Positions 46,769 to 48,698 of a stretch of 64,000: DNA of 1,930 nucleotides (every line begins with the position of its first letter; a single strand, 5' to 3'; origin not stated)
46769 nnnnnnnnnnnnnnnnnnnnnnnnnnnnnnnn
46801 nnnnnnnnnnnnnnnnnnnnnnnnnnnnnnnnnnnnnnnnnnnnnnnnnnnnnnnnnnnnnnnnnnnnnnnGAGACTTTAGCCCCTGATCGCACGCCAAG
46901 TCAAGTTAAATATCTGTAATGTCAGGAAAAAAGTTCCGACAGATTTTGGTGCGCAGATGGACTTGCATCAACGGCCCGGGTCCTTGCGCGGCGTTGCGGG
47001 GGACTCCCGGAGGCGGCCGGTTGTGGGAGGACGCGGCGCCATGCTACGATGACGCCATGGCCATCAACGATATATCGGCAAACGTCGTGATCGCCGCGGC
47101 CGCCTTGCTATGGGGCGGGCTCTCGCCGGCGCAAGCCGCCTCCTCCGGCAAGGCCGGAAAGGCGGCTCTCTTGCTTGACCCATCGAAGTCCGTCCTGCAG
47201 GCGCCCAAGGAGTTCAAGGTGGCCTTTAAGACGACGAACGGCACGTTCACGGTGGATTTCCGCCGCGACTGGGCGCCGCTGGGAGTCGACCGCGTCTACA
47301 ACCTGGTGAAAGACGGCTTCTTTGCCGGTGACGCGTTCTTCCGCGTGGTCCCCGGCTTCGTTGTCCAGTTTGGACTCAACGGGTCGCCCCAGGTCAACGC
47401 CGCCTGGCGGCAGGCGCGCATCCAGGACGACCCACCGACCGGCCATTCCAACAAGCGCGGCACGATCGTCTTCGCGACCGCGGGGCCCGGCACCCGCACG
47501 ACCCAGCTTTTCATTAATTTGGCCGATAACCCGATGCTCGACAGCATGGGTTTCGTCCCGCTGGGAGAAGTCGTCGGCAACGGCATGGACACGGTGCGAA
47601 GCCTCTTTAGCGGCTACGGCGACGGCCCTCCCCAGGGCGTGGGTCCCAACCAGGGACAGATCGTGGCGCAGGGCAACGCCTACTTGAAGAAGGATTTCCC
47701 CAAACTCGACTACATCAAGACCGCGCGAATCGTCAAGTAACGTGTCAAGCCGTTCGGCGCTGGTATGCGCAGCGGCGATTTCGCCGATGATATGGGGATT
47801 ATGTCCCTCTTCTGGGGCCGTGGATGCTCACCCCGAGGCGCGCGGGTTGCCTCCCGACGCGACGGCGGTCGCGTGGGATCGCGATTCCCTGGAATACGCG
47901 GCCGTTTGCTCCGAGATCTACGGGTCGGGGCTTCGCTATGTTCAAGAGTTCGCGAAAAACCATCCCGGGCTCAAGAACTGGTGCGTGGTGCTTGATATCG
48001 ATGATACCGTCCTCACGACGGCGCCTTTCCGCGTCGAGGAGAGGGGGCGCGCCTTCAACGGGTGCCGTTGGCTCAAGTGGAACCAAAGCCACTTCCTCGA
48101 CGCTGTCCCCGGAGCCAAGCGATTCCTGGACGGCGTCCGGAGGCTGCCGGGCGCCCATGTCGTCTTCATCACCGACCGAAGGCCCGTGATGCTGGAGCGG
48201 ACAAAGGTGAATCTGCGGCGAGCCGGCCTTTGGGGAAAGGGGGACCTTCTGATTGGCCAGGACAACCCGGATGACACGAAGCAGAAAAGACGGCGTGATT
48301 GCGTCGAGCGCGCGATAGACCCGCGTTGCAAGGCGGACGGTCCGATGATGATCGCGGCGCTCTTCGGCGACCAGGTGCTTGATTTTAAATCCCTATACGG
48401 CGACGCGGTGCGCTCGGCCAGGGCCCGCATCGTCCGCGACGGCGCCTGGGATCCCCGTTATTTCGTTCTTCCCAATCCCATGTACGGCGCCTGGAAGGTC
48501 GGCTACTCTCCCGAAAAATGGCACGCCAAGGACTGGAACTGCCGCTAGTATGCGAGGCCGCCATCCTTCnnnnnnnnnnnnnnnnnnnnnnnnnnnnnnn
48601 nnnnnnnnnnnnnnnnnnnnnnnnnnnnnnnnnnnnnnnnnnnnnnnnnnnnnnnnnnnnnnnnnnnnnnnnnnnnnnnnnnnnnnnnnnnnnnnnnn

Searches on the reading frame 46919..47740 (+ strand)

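Call 11: search_protein_families(library=pfam, proteins=[window:46919-47740:+])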
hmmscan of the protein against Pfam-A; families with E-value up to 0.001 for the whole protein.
window:46919-47740:+ (273 aa): 1 family
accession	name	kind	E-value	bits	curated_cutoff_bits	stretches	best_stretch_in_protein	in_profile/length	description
PF00160.26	Pro_isomerase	-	5.3e-20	72.7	21.7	1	101-232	2-140/159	Cyclophilin type peptidyl-prolyl cis-trans isomerase/CLD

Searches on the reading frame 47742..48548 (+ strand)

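Call 11: search_protein_families(library=pfam, proteins=[window:47742-48548:+])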
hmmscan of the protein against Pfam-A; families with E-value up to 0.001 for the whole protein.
window:47742-48548:+ (268 aa): 1 family
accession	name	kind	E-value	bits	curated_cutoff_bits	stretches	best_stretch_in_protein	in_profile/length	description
PF03767.20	Acid_phosphat_B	-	2e-23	83.5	27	1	43-251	47-230/230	HAD superfamily, subfamily IIIB (Acid phosphatase)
